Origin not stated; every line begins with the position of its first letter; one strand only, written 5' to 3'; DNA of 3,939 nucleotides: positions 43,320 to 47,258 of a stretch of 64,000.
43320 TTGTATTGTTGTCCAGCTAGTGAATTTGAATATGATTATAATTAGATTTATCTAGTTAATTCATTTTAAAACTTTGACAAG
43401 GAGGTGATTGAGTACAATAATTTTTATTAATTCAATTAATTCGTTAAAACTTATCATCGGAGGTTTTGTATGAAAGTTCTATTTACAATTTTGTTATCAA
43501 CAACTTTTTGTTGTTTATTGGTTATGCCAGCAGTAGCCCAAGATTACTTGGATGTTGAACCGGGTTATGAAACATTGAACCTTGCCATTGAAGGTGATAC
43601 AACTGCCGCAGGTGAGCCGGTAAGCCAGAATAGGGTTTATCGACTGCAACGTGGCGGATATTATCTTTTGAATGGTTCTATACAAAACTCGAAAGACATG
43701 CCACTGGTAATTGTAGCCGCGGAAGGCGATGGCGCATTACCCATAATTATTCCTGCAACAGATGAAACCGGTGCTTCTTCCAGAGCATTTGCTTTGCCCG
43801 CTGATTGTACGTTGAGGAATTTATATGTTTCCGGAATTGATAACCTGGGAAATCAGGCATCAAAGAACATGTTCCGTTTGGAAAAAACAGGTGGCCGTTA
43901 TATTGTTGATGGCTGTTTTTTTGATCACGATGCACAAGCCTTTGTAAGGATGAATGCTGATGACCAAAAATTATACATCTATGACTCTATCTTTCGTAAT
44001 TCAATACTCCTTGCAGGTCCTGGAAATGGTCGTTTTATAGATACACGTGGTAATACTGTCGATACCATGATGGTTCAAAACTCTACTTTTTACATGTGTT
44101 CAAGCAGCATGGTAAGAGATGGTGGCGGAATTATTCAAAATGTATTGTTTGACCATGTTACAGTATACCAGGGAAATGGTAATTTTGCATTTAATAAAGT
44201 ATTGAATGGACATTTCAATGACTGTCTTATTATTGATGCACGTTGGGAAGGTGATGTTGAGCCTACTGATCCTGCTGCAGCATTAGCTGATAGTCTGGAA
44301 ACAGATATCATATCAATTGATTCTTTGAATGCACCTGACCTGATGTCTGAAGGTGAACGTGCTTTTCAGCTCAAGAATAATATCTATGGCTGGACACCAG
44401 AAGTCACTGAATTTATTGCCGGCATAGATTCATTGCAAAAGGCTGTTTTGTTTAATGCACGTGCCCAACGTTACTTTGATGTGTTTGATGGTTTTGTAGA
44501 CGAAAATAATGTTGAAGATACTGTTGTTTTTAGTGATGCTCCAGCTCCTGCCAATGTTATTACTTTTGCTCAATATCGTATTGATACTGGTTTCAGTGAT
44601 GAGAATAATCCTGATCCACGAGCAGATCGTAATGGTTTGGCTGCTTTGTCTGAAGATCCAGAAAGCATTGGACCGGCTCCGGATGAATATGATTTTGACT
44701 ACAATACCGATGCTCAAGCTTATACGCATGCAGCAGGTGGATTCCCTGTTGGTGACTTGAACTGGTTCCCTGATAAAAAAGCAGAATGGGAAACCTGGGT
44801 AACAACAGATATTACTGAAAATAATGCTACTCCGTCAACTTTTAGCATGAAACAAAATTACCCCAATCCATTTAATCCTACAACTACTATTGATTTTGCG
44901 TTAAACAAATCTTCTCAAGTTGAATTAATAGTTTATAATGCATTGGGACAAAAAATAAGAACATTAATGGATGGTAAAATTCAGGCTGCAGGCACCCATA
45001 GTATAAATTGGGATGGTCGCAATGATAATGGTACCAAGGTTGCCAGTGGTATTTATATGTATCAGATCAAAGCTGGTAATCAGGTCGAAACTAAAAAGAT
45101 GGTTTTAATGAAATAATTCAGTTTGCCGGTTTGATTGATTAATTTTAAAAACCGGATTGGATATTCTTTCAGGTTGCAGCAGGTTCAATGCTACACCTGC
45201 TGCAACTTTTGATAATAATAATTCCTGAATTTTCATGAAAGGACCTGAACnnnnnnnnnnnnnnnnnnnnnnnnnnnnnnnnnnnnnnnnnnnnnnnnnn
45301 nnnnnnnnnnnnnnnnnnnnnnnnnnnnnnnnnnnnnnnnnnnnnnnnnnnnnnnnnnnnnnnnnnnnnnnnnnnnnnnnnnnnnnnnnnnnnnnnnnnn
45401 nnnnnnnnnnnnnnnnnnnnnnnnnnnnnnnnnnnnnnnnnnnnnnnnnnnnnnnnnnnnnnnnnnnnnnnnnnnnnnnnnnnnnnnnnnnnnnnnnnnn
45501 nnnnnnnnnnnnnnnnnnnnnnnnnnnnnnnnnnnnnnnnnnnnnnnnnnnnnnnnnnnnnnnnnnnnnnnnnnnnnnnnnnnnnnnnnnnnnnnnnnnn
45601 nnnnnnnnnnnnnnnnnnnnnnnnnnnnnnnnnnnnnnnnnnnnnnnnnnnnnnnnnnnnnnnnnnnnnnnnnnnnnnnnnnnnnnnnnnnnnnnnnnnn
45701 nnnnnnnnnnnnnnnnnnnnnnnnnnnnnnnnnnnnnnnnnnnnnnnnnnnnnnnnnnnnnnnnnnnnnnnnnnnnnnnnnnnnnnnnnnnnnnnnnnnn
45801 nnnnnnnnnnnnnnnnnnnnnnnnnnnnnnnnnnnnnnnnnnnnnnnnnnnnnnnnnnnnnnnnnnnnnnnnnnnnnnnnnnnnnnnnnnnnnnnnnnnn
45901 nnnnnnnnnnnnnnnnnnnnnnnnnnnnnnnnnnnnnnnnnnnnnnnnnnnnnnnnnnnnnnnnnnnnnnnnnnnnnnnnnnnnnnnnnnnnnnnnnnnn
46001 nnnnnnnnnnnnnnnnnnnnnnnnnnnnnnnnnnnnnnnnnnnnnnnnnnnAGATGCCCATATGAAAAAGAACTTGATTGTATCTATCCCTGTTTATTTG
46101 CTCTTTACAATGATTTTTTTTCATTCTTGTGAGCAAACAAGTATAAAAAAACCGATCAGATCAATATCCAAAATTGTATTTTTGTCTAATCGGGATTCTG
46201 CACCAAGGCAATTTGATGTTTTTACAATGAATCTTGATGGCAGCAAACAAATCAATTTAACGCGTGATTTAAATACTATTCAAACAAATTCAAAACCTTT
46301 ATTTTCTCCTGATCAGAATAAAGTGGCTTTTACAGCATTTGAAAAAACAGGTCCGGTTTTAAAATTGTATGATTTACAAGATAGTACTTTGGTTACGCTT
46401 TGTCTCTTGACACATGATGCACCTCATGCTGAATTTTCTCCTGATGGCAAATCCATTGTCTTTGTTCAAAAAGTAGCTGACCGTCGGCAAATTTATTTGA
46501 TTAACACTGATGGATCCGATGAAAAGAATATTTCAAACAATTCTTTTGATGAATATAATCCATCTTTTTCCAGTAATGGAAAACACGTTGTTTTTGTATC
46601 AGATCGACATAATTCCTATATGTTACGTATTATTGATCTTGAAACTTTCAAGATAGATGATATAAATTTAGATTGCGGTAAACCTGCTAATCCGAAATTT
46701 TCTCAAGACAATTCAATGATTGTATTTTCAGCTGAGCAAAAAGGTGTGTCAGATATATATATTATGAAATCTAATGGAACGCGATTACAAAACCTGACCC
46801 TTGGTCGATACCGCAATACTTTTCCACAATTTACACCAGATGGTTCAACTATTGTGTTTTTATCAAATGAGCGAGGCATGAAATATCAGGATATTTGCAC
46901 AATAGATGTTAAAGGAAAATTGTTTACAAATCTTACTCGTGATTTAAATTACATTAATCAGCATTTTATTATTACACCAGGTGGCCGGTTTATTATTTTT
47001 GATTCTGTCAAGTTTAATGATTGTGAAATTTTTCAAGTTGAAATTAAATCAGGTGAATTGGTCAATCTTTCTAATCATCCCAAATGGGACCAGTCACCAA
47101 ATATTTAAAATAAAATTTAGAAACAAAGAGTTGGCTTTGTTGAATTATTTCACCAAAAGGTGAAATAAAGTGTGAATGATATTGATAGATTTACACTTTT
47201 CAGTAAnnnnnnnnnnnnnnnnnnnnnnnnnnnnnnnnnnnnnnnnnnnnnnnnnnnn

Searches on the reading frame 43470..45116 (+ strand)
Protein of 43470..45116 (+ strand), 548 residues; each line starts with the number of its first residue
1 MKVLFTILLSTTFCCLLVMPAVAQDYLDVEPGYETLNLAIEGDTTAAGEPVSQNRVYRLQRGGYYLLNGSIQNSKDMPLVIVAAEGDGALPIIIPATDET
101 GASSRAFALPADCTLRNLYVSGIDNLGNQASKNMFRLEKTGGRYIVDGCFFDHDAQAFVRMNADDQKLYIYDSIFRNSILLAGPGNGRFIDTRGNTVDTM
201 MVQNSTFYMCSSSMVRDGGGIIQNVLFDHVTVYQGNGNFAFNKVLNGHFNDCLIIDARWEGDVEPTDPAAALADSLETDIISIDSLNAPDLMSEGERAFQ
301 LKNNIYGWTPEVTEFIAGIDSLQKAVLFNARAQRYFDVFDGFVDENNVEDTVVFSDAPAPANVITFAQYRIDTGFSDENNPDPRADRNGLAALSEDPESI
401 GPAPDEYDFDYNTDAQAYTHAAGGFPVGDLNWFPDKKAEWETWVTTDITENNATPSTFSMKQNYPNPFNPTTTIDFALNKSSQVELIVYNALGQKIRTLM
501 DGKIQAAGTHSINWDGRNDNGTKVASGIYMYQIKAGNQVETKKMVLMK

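Call 65: search_protein_families(library=pfam, max_evalue=0.00001, proteins=[window:43470-45116:+])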
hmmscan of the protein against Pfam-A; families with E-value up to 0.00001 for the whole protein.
window:43470-45116:+ (548 aa): 2 families
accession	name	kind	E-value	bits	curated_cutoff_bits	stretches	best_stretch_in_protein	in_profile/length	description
PF13860.13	FlgD_ig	-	2.9e-13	50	27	1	473-537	13-77/79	FlgD Ig-like domain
PF18962.6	Por_Secre_tail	-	8.2e-09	36.1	27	1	464-545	2-74/75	Secretion system C-terminal sorting domain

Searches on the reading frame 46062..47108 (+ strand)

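Call 66: search_protein_families(library=pfam, max_evalue=0.00001, proteins=[window:46062-47108:+])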
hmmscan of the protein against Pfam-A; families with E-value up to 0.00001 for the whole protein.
window:46062-47108:+ (348 aa): 4 families
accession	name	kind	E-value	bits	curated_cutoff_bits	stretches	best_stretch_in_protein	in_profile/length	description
PF07676.18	PD40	-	1.6e-27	95.2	20.9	1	156-183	3-30/38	WD40-like Beta Propeller Repeat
PF00930.27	DPPIV_N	-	3e-11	43.1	22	0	210-295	239-327/354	Dipeptidyl peptidase IV (DPP IV) N-terminal region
PF14583.12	Pectate_lyase22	-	4e-08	32.8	30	0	213-282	43-113/386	Oligogalacturonate lyase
PF25174.1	Beta-prop_THOC3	-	1.2e-06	28.2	305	0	81-196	54-164/272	THOC3 beta-propeller domain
